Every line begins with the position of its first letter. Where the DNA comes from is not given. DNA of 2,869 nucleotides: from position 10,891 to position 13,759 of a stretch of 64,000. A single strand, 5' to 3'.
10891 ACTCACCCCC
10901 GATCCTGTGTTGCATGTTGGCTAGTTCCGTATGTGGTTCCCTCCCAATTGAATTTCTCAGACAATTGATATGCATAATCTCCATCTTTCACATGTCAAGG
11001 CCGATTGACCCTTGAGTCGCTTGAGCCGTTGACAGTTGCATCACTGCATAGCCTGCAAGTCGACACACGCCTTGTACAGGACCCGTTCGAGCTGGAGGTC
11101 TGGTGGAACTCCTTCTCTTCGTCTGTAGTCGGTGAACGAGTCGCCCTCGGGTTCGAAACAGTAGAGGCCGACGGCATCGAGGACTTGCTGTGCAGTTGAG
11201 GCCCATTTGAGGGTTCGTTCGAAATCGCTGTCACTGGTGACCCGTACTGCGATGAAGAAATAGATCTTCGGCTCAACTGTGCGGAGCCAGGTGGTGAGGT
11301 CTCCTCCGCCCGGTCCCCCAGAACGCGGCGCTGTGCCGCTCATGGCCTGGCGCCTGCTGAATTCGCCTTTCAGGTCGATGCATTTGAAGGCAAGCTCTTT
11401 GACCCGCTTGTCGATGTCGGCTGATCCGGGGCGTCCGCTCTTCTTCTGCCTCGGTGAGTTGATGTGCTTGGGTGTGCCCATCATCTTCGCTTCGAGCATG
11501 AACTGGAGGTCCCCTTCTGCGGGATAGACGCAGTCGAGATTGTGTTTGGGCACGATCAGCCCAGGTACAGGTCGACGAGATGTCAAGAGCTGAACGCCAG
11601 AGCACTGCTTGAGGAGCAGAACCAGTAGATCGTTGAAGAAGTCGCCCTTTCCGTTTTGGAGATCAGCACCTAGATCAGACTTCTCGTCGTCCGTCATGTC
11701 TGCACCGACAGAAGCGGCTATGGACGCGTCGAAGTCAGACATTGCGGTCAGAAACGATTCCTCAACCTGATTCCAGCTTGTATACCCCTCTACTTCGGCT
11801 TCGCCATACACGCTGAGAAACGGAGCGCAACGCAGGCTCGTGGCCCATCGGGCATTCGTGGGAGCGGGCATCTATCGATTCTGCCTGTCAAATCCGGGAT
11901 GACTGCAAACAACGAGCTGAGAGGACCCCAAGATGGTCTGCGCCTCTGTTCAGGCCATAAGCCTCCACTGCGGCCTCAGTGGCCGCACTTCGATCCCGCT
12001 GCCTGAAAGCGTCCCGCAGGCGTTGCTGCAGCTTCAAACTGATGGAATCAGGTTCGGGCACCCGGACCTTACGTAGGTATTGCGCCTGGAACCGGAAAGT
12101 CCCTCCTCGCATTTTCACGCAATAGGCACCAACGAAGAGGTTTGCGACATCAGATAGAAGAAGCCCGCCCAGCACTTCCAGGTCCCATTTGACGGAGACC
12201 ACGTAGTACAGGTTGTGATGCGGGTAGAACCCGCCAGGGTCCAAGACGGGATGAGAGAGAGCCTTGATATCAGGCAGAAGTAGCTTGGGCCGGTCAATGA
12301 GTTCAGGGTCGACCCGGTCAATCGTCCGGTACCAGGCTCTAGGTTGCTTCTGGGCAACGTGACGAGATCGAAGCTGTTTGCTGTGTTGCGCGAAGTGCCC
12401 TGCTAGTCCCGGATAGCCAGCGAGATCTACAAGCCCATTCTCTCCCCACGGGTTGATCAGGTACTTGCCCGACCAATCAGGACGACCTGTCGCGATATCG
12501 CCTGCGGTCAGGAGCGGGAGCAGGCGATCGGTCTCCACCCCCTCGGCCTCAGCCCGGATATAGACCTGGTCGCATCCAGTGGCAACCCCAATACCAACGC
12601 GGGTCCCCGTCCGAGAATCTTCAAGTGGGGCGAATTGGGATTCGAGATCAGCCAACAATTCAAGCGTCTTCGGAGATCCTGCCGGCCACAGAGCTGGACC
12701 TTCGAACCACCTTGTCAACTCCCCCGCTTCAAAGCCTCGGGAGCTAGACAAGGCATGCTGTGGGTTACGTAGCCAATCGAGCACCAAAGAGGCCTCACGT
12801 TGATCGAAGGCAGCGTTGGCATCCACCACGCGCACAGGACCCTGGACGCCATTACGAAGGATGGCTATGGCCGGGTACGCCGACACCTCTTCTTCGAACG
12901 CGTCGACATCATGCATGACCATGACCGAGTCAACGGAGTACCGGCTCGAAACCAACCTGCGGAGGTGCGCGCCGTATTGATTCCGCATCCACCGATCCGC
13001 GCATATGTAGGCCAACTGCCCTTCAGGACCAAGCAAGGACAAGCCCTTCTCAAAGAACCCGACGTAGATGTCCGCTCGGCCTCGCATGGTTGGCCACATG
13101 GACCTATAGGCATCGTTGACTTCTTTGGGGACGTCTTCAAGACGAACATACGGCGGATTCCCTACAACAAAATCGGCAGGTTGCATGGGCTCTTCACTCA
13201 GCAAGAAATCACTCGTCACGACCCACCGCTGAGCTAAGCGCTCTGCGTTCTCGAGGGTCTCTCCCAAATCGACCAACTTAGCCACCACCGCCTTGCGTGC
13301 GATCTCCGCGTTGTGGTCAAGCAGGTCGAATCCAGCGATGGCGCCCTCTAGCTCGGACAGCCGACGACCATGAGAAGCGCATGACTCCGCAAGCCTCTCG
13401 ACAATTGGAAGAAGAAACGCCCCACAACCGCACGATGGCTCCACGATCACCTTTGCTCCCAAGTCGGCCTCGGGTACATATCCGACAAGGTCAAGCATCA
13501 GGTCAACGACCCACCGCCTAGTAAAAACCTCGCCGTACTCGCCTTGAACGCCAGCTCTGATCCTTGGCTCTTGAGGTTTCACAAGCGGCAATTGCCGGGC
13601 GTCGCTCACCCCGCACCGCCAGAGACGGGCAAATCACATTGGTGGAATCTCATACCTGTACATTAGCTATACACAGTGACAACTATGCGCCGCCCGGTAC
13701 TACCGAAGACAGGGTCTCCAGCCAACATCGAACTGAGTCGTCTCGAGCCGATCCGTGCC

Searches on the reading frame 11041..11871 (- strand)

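Call 3: search_protein_families(library=pfam, proteins=[window:11041-11871:-], max_evalue=0.1)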
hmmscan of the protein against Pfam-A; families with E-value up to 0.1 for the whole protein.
window:11041-11871:- (276 aa): 0 families

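Call 4: search_protein_families(library=ncbifam, proteins=[window:11041-11871:-], max_evalue=0.1)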
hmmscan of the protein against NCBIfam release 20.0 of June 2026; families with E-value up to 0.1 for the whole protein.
window:11041-11871:- (276 aa): 0 families

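Call 5: search_protein_families(library=padloc, proteins=[window:11041-11871:-], max_evalue=0.1)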
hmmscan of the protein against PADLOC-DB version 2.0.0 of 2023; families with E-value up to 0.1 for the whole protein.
window:11041-11871:- (276 aa): 1 family
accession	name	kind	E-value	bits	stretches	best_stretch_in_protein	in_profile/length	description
PDLC03576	REase_II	-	2.4e-11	41.7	1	74-214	63-206/281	Type II restriction enzyme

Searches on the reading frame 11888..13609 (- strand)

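Call 3: search_protein_families(library=pfam, proteins=[window:11888-13609:-], max_evalue=0.1)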
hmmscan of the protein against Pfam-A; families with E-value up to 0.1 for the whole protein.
window:11888-13609:- (573 aa): 4 families
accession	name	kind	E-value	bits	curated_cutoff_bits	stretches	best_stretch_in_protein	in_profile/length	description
PF07669.17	Eco57I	-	9.5e-19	68.6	25.3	1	145-238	75-171/171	Eco57I restriction-modification methylase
PF02384.22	N6_Mtase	-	9.9e-09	35.4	20.4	1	24-271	24-253/311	N-6 DNA Methylase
PF12950.13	TaqI_C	-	0.00097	19.8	26.5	1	415-514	25-115/118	TaqI-like C-terminal specificity domain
PF20473.4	MmeI_Mtase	-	0.0076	15.9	27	0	127-201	109-196/259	MmeI, DNA-methyltransferase domain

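Call 4: search_protein_families(library=ncbifam, proteins=[window:11888-13609:-], max_evalue=0.1)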
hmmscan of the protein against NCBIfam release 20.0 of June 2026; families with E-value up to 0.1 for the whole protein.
window:11888-13609:- (573 aa): 7 families
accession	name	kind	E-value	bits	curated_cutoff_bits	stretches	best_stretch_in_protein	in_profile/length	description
NF033451.1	BREX_2_MTaseX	equivalog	4.8e-07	27.9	400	1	146-216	360-434/1185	BREX-2 system adenine-specific DNA-methyltransferase PglX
NF033455.1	BREX_6_MTaseX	exception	5e-07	27.6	900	1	146-243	556-648/1319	BREX-6 system adenine-specific DNA-methyltransferase PglX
NF033452.1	BREX_1_MTaseX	exception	6e-07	27.7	500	1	146-246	509-608/1210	BREX-1 system adenine-specific DNA-methyltransferase PglX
TIGR02987.1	met_A_Alw26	exception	9.6e-05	21.3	353.5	1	25-158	3-126/523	Alw26I/Eco31I/Esp3I family type II restriction adenine-specific DNA-methyltransferase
NF047738.1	antiphage_MADS2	equivalog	0.0022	16.4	720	1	19-80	304-360/654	methylation-associated defense system DNA methyltransferase MAD2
TIGR03534.1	RF_mod_PrmC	equivalog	0.0038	16.7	199.1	1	119-162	129-174/253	peptide chain release factor N(5)-glutamine methyltransferase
TIGR00536.1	hemK_fam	subfamily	0.032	13.3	115.5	1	121-163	157-201/286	HemK family protein methyltransferase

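Call 5: search_protein_families(library=padloc, proteins=[window:11888-13609:-], max_evalue=0.1)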
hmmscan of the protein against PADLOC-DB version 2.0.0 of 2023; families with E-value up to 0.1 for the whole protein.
window:11888-13609:- (573 aa): 55 families (the best 25 are shown)
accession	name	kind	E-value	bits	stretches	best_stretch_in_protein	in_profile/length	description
PDLC03313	MTase_II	-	1.1e-191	636.3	1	24-555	21-553/563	Type II methyltransferase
PDLC03335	MTase_II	-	8.2e-28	95.4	1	24-253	78-304/607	Type II methyltransferase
PDLC03226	MTase_II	-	9.9e-27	91.8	2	54-252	46-233/579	Type II methyltransferase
PDLC03315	MTase_II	-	1.1e-21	75.2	1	26-257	18-244/502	Type II methyltransferase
PDLC03338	MTase_II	-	4.7e-19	66.5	1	48-261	151-358/604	Type II methyltransferase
PDLC03612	REase_MTase_IIG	-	1.6e-18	64.3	1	136-527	798-1195/1247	Type IIG restriction enzyme-methyltransferase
PDLC03604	REase_MTase_IIG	-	1.1e-16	58.1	1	146-355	536-733/1011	Type IIG restriction enzyme-methyltransferase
PDLC03248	MTase_II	-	1.1e-15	55.4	1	24-243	8-187/521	Type II methyltransferase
PDLC03601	REase_MTase_IIG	-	2.4e-14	50.2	1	144-230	673-759/1110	Type IIG restriction enzyme-methyltransferase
PDLC03293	MTase_II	-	2.5e-13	47.6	1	105-227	58-186/427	Type II methyltransferase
PDLC03235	MTase_II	-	1.5e-12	45.1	1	145-254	247-356/648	Type II methyltransferase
PDLC03629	REase_MTase_IIG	-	1.6e-12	44.1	1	146-265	572-700/1182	Type IIG restriction enzyme-methyltransferase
PDLC03267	MTase_II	-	4.1e-12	43.8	1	51-226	34-192/539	Type II methyltransferase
PDLC04134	mad2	-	2.7e-11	41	1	24-233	269-426/492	mads_2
PDLC03596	REase_MTase_IIG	-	3.4e-11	39.9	1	145-221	712-790/1148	Type IIG restriction enzyme-methyltransferase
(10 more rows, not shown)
